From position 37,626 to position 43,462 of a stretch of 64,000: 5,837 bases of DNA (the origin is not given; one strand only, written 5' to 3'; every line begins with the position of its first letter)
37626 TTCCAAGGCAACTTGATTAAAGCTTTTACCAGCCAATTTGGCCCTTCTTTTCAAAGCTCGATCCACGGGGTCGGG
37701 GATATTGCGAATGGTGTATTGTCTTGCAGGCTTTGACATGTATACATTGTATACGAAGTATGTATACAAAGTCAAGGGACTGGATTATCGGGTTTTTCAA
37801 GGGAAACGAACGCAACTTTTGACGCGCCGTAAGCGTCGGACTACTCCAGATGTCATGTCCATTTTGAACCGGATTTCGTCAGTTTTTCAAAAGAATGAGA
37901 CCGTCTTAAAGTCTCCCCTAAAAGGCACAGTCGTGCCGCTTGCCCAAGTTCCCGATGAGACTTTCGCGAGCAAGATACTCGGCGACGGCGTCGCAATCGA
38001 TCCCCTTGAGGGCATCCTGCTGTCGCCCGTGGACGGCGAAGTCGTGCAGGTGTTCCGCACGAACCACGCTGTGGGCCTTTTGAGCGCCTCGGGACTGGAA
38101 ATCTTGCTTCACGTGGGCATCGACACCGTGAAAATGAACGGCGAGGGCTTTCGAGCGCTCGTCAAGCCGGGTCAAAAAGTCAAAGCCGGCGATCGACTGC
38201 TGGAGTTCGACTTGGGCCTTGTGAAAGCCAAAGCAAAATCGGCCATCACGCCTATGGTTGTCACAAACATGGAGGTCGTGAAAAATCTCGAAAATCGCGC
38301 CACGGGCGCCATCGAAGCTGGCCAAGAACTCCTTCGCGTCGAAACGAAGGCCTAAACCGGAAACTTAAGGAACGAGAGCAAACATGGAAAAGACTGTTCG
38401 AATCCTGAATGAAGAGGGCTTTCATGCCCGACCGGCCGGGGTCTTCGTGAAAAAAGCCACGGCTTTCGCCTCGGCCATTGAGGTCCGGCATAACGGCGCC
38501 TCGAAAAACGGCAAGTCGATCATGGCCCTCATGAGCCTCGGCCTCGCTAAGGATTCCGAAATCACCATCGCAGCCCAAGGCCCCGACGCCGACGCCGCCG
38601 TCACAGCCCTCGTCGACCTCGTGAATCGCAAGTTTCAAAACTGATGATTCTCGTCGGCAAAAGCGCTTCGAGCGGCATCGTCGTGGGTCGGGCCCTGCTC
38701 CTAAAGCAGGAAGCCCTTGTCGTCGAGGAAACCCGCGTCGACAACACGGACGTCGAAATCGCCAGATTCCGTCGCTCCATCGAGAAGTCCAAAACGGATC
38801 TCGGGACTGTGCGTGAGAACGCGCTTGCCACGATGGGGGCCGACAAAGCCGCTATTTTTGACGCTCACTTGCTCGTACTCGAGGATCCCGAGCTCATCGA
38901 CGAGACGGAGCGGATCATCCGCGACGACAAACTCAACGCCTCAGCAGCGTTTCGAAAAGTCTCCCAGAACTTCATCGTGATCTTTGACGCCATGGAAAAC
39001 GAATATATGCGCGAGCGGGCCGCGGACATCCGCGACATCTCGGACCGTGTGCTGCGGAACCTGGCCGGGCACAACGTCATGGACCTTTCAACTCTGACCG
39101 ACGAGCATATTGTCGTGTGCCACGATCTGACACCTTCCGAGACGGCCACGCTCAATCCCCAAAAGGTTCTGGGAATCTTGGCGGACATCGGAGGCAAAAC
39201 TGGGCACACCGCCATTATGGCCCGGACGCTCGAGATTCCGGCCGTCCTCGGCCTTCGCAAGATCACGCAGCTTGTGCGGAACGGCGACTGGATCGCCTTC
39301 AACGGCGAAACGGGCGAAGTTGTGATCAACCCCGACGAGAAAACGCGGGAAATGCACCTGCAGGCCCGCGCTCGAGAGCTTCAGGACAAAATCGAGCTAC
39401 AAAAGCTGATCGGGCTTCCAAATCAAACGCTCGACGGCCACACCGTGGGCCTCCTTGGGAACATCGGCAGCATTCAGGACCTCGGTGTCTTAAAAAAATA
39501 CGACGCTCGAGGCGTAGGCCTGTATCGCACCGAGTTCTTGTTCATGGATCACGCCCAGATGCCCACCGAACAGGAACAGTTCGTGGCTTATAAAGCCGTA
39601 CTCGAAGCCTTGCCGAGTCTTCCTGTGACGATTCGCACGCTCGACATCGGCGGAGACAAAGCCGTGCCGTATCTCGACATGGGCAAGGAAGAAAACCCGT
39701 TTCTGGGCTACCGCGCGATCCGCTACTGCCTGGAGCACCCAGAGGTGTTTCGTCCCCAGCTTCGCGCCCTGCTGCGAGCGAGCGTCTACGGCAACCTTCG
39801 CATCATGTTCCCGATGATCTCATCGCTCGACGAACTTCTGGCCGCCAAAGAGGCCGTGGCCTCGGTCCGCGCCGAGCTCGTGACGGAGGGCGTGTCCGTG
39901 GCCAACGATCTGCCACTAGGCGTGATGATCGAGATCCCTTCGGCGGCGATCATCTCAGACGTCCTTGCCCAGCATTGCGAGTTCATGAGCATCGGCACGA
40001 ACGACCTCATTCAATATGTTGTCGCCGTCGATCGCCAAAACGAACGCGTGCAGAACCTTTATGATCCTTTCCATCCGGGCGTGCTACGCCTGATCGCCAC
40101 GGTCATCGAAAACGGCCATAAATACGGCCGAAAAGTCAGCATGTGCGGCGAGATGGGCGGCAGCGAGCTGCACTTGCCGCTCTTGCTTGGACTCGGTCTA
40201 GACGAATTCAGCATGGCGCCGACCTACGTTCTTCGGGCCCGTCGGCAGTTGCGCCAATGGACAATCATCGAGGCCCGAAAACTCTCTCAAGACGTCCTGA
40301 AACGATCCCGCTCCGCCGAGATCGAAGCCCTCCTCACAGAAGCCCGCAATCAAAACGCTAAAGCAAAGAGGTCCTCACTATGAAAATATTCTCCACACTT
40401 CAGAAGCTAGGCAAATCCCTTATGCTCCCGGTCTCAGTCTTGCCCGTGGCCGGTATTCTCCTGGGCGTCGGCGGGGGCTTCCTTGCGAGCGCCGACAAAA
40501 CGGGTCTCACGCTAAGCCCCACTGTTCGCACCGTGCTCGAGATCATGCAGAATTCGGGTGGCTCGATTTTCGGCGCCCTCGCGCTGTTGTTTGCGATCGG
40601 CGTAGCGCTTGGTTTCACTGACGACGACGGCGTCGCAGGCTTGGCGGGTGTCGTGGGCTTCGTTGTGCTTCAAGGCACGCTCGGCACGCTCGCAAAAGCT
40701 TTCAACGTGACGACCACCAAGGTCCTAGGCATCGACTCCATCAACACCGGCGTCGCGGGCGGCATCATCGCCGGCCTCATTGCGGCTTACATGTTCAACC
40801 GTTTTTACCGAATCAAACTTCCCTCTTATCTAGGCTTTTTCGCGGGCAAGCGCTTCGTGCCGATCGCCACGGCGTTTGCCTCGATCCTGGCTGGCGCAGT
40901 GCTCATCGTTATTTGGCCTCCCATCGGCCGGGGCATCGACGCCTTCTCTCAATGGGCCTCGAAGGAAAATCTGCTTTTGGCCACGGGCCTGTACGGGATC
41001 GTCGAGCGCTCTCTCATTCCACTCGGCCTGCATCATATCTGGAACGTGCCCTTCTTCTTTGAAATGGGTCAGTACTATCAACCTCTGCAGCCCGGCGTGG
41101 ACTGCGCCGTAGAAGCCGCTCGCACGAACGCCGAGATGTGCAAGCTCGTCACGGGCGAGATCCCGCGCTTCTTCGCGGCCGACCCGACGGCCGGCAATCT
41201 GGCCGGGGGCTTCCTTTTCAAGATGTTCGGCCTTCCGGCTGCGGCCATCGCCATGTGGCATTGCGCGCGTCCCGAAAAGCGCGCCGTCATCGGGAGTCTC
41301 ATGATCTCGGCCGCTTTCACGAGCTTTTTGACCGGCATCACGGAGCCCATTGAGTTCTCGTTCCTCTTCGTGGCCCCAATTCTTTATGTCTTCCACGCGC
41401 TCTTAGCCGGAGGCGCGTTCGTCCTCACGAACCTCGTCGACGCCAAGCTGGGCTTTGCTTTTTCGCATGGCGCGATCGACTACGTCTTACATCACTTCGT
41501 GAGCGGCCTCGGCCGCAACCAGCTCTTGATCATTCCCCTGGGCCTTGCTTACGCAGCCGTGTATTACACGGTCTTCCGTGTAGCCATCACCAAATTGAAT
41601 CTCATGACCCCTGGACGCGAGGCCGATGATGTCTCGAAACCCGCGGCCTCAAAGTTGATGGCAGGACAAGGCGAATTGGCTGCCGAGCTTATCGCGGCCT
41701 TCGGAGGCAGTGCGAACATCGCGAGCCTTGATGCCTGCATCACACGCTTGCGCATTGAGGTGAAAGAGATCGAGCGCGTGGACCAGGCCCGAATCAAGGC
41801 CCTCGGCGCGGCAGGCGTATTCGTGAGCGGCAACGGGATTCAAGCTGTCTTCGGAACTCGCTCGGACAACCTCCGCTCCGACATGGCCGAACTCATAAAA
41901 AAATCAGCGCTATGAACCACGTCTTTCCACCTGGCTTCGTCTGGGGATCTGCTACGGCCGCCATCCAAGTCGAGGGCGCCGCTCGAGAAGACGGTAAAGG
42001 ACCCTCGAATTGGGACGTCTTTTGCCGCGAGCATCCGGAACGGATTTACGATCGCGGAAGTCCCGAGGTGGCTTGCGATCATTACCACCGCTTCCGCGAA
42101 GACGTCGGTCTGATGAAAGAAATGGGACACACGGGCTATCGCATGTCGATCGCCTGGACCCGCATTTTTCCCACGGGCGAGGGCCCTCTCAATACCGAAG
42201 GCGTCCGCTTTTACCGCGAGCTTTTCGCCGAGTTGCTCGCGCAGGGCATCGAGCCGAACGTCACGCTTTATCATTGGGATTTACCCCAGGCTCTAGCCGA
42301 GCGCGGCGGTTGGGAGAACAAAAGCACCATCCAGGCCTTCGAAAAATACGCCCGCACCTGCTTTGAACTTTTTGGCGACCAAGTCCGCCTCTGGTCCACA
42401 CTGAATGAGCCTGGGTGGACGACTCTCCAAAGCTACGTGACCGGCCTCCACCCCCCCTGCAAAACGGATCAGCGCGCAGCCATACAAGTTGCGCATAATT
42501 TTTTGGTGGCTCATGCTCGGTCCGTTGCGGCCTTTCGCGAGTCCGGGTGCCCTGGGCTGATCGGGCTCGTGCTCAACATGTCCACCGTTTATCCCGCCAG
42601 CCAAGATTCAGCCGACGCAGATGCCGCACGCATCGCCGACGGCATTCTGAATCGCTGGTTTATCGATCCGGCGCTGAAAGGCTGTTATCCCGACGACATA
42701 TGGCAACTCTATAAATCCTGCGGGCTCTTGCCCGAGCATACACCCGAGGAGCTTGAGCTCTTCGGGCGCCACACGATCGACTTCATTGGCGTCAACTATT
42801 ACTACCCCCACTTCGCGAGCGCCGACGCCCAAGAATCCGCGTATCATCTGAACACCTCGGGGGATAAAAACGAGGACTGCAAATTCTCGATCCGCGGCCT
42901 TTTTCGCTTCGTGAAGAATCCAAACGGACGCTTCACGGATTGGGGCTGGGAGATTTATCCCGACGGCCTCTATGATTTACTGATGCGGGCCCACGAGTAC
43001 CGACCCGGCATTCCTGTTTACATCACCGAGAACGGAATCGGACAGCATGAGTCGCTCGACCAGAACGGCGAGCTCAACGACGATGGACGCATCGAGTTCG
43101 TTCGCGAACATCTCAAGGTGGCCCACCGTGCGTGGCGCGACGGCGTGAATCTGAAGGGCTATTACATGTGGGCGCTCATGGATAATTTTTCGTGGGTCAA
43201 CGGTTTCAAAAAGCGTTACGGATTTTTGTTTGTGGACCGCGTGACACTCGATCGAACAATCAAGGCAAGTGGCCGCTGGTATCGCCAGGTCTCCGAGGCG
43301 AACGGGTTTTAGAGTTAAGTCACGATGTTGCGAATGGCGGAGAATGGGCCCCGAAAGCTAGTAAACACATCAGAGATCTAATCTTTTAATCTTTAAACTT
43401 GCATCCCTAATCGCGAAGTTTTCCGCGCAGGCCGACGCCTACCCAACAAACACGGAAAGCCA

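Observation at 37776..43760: GC-rich (~60% vs ~49% background) crr-ptsH-ptsI-EIICB-GH1 cassette, likely horizontally acquired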

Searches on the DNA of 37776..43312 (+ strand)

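Call 75: search_dna_similar(query=window:37776-43312:+, collection=plasmids, mode=distant, max_rows=10)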
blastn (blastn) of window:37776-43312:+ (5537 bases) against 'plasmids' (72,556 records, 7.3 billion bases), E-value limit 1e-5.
Records with a match: 240; places in all: 262; records where one place covers at least 80% of the query: 0.
Best place of each record, by identity: 80-90% 4; 60-80% 236.
By first word of the organism name: Ralstonia 134; Azospirillum 16; Escherichia 13; Klebsiella 10; Deinococcus 8; Aminobacter 6; Pantoea 6; Caballeronia 5; Burkholderia 4; Haloarcula 4; and 24 more.
By predicted mobility (MOB-suite, as given by PLSDB): non-mobilizable 121; mobilizable 114; conjugative 5.
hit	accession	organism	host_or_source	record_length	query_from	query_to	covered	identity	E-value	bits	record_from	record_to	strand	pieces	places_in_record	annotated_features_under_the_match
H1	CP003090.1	Burkholderia sp. YI23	-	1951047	1859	4095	30%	65.3%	2e-62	333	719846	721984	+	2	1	PTS system, glucose-specific IIBC subunit | phosphoenolpyruvate-protein phosphotransferase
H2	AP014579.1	Burkholderia sp. RPE67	Riptortus pedestris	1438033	1859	4095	28%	65.2%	4e-59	315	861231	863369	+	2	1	PTS system, glucose-specific IIBC subunit | phosphoenolpyruvate-protein phosphotransferase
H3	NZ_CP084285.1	Caballeronia zhejiangensis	Anasa tristis,Cell culture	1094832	1859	4095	28%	64.9%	2e-49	274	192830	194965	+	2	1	none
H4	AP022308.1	Burkholderia sp. SFA1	-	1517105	1859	4095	25%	66.7%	8e-61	403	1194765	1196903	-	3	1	PTS glucose transporter subunit IIBC | phosphoenolpyruvate--protein phosphotransferase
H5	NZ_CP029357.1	Azospirillum thermophilum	cell culture,hot spring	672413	4149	5470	24%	67.1%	1e-96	364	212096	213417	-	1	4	GH1 family beta-glucosidase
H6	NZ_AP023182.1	Paraburkholderia sp. PGU19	Physopelta gutta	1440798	1855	4046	23%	66.6%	2e-56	361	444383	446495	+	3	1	record has no annotation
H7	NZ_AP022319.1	Burkholderia sp. THE68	Togo hemipterus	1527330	2754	4046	23%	65.7%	7e-68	269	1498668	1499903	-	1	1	none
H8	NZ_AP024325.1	Caballeronia sp. NK8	-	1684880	2754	4046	23%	65.4%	1e-64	257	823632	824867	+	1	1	none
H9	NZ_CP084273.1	Caballeronia grimmiae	Leptoglossus zonatus,Cell culture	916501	2754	4095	20%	66.2%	2e-62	332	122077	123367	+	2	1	ptsG: PTS glucose transporter subunit IIBC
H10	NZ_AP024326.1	Caballeronia sp. NK8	-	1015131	2754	4095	20%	66.7%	5e-57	310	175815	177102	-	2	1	record has no annotation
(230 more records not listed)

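Call 76: get_annotated_region(hit=H5, flank=7000)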
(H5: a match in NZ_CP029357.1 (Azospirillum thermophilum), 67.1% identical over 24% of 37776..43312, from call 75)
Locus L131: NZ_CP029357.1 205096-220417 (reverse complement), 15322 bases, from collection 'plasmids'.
description: Azospirillum thermophilum strain CFH 70021 plasmid unnamed2
organism: Azospirillum thermophilum (NCBI taxid 2202148)
taxonomy: Bacteria; Pseudomonadota; Alphaproteobacteria; Rhodospirillales; Azospirillaceae; Azospirillum; Azospirillum thermophilum
host: -; source: cell culture,hot spring; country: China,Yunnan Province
typing (MOB-suite, as given by PLSDB): non-mobilizable
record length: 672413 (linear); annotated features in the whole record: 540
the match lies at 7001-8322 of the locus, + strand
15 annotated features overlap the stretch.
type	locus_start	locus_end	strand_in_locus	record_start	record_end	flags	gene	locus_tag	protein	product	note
CDS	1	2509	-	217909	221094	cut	-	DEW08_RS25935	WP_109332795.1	efflux RND transporter permease subunit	GO:0042908 - xenobiotic transport [Evidence IEA]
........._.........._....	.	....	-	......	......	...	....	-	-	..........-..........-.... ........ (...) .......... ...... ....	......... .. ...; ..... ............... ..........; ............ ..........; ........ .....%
CDS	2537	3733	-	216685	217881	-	-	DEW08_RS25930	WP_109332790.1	efflux RND transporter periplasmic adaptor subunit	GO:0006810 - transport [Evidence IEA]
CDS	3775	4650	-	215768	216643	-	-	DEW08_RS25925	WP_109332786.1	alpha/beta hydrolase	-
CDS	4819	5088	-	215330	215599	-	-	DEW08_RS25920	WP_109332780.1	hypothetical protein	-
CDS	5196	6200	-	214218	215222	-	-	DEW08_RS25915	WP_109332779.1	LysR family transcriptional regulator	-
CDS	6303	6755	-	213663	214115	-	-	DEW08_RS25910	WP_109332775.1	NUDIX domain-containing protein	-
CDS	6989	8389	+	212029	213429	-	-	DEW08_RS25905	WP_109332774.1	GH1 family beta-glucosidase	GO:0030245 - cellulose catabolic process [Evidence IEA]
CDS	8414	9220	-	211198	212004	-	-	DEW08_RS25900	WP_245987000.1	DUF3750 domain-containing protein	-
CDS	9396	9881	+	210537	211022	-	-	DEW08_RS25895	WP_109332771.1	hypothetical protein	-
CDS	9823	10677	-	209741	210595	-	-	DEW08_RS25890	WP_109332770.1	polysaccharide deacetylase family protein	-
CDS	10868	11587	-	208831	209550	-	btsR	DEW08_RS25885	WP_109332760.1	two-component system response regulator BtsR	-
CDS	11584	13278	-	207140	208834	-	-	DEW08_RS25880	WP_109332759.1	sensor histidine kinase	GO:0007165 - signal transduction [Evidence IEA]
CDS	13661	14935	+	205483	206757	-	-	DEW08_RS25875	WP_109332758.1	serine/threonine transporter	GO:0006865 - amino acid transport [Evidence IEA]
CDS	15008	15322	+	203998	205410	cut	-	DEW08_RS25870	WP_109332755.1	L-serine ammonia-lyase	GO:0009063 - amino acid catabolic process [Evidence IEA]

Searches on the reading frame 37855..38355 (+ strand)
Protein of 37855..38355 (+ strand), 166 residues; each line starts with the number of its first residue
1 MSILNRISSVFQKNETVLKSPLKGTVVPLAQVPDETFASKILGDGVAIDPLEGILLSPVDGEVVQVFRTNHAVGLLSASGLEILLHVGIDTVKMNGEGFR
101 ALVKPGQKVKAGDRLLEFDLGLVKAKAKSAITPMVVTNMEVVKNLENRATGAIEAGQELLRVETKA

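Call 9: search_protein_families(library=pfam, proteins=[window:37855-38355:+])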
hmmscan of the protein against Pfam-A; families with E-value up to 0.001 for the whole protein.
window:37855-38355:+ (166 aa): 2 families
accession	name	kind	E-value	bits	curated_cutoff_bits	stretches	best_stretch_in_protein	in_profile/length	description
PF00358.26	PTS_EIIA_1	-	5.6e-51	172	27.2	1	18-140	3-125/127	phosphoenolpyruvate-dependent sugar phosphotransferase system, EIIA 1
PF00364.28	Biotin_lipoyl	-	0.00021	21.5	22.1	0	96-117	9-35/73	Biotin-requiring enzyme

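Call 10: search_protein_families(library=ncbifam, proteins=[window:37855-38355:+])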
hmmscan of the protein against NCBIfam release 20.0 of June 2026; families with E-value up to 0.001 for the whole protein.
window:37855-38355:+ (166 aa): 5 families
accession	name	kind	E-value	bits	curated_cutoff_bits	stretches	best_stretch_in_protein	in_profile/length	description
TIGR01995.1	PTS-II-ABC-beta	subfamily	1e-50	172.9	614.7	1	12-162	467-617/618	beta-glucoside-specific PTS transporter subunit IIABC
NF006962.0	PRK09439.1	equivalog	4.1e-48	163.3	212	1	12-159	17-163/169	PTS glucose transporter subunit IIA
NF007335.0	PRK09824.1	equivalog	7.2e-48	163.6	894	1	12-162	475-625/627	PTS beta-glucoside transporter subunit IIABC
TIGR00830.1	PTBA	subfamily_domain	5.5e-46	155.5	97.5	1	19-138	2-121/121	glucose PTS transporter subunit IIA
NF007608.0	PRK10255.1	equivalog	6e-41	140.6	1010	1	17-160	500-643/648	PTS N-acetyl glucosamine transporter subunit IIABC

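Call 25: list_cluster_members(proteins=[P0002, window:37855-38355:+, window:38384-38644:+, window:38644-40383:+, window:40380-41915:+, window:41912-43312:+, window:32469-34775:+, window:37078-37491:-])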
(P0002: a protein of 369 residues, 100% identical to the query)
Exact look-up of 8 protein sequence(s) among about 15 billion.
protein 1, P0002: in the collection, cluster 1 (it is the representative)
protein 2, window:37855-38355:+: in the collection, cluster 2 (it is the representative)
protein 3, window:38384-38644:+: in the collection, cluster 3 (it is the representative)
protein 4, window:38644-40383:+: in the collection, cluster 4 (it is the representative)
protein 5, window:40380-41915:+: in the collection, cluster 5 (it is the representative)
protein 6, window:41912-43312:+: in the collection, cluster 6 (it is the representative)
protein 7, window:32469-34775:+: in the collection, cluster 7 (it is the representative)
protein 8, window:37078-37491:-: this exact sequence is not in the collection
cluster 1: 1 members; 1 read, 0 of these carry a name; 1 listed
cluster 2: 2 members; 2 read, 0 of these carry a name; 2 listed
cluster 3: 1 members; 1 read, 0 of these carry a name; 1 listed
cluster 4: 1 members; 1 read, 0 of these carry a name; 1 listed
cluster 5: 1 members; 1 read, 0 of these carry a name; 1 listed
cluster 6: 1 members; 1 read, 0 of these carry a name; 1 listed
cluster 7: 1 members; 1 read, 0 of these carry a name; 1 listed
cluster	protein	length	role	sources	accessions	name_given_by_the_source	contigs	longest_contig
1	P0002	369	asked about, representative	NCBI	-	-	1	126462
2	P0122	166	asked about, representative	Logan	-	-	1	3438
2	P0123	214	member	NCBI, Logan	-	-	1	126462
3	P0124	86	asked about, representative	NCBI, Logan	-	-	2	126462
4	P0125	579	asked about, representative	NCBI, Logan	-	-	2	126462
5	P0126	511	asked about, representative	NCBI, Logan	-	-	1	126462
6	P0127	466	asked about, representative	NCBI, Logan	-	-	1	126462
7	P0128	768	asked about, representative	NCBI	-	-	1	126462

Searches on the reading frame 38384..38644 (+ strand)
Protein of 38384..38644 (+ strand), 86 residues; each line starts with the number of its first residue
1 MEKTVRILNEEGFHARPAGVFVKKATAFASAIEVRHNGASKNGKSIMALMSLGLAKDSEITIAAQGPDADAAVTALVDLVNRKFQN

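Call 9: search_protein_families(library=pfam, proteins=[window:38384-38644:+])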
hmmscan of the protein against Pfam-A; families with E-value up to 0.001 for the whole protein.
window:38384-38644:+ (86 aa): 1 family
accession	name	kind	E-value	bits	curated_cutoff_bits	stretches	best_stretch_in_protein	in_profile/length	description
PF00381.24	PTS-HPr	-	1.8e-28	98.9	23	1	2-81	2-80/81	PTS HPr component phosphorylation site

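Call 10: search_protein_families(library=ncbifam, proteins=[window:38384-38644:+])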
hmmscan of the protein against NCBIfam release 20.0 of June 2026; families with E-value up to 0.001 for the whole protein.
window:38384-38644:+ (86 aa): 9 families
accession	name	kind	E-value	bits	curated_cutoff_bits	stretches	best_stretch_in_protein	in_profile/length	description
TIGR01003.1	PTS_HPr_family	subfamily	8e-26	89.8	47.9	1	2-81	3-82/82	HPr family phosphocarrier protein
NF010352.0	PRK13780.1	equivalog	8.7e-24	83.2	110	1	2-81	3-82/88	phosphocarrier protein HPr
NF010354.0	PRK13782.1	equivalog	2.3e-20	72.4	123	1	2-82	3-83/85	HPr family phosphocarrier protein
NF041319.1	PTS-HPr_Halo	equivalog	7.4e-19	68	140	1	1-80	1-83/87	phosphocarrier protein HPr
NF008104.0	PRK10850.1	equivalog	1.4e-17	63.5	153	1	3-80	4-81/85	phosphocarrier protein Hpr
NF008319.0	PRK11109.1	equivalog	4e-15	56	302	1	3-81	288-369/376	fused PTS fructose transporter subunit IIA/HPr protein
NF008146.0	PRK10897.1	equivalog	1.6e-11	44.4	119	1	2-85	4-88/90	PTS phosphocarrier protein NPr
NF010351.0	PRK13779.1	equivalog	3.6e-11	42.6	766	1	4-78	294-371/503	bifunctional PTS system fructose-specific transporter subunit IIA/HPr protein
NF008478.1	PRK11377.1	equivalog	1.1e-09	37.8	520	1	4-84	159-239/473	dihydroxyacetone kinase phosphoryl donor subunit DhaM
